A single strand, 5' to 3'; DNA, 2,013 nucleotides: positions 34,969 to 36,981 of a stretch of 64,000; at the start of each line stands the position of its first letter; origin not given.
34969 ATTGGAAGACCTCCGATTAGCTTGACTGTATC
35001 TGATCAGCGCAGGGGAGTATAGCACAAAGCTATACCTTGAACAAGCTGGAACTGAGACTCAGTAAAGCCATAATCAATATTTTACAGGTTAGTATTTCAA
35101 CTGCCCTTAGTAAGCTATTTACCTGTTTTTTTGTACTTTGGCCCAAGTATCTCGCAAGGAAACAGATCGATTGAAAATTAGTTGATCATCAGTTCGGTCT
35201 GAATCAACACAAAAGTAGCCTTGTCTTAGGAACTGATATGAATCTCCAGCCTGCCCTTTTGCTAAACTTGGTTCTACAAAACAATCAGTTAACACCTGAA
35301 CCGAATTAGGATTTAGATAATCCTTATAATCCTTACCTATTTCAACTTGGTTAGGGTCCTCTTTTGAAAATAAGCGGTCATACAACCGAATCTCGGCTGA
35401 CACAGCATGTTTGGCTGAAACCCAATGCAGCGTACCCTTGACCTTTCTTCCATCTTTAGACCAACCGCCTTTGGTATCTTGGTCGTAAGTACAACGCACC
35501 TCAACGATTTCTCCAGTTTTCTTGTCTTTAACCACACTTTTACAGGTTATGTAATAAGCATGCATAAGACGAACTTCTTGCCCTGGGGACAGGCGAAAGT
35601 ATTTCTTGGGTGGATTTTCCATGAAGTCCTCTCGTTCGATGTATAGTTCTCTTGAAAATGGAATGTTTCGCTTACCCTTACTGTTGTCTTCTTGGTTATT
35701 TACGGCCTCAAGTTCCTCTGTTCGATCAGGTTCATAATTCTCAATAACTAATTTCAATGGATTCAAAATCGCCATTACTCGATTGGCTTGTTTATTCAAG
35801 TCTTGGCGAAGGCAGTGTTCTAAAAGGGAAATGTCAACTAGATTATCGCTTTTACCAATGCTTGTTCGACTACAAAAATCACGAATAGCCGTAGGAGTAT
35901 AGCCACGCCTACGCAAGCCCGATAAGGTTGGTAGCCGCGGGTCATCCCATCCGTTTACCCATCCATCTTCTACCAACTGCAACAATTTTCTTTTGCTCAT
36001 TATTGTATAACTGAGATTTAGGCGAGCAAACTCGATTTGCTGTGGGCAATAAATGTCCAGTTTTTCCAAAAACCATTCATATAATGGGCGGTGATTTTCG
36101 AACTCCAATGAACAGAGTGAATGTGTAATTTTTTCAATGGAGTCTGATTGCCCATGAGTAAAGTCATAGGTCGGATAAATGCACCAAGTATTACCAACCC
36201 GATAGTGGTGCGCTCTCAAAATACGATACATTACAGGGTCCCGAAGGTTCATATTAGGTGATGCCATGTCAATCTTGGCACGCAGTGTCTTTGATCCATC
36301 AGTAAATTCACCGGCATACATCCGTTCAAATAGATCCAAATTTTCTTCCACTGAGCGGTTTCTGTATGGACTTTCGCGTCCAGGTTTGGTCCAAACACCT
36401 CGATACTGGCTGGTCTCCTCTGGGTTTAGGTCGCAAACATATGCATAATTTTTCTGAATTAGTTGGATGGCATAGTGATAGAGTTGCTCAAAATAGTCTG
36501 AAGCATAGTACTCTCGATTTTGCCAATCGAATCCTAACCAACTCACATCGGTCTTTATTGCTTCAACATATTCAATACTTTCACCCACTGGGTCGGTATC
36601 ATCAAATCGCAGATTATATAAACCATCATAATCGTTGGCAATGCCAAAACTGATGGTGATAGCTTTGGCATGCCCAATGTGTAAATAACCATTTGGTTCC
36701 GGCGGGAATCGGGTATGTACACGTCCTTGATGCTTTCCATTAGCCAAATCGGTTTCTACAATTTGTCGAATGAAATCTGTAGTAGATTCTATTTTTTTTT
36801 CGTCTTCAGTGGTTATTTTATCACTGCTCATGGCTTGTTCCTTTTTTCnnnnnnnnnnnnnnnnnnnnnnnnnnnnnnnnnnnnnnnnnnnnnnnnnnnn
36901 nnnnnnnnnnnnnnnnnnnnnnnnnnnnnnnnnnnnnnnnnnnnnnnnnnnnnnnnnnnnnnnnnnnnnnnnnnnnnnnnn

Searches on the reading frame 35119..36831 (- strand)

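Call 17: search_protein_families(library=pfam, proteins=[window:35119-36831:-], max_evalue=0.00001)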
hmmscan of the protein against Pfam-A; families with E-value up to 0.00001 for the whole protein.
window:35119-36831:- (570 aa): 3 families
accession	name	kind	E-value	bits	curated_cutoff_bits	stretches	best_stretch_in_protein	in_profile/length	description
PF00749.27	tRNA-synt_1c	-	2e-102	342.8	23.4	1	38-346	2-313/314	tRNA synthetases class I (E and Q), catalytic domain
PF03950.23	tRNA-synt_1c_C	-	1.8e-30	105.4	23.9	1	349-450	1-91/91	tRNA synthetases class I (E and Q), anti-codon binding domain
PF20974.2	tRNA-synt_1c_C2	-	6.7e-25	88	23.9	1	467-543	1-69/69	tRNA synthetases class I (E and Q), anti-codon binding domain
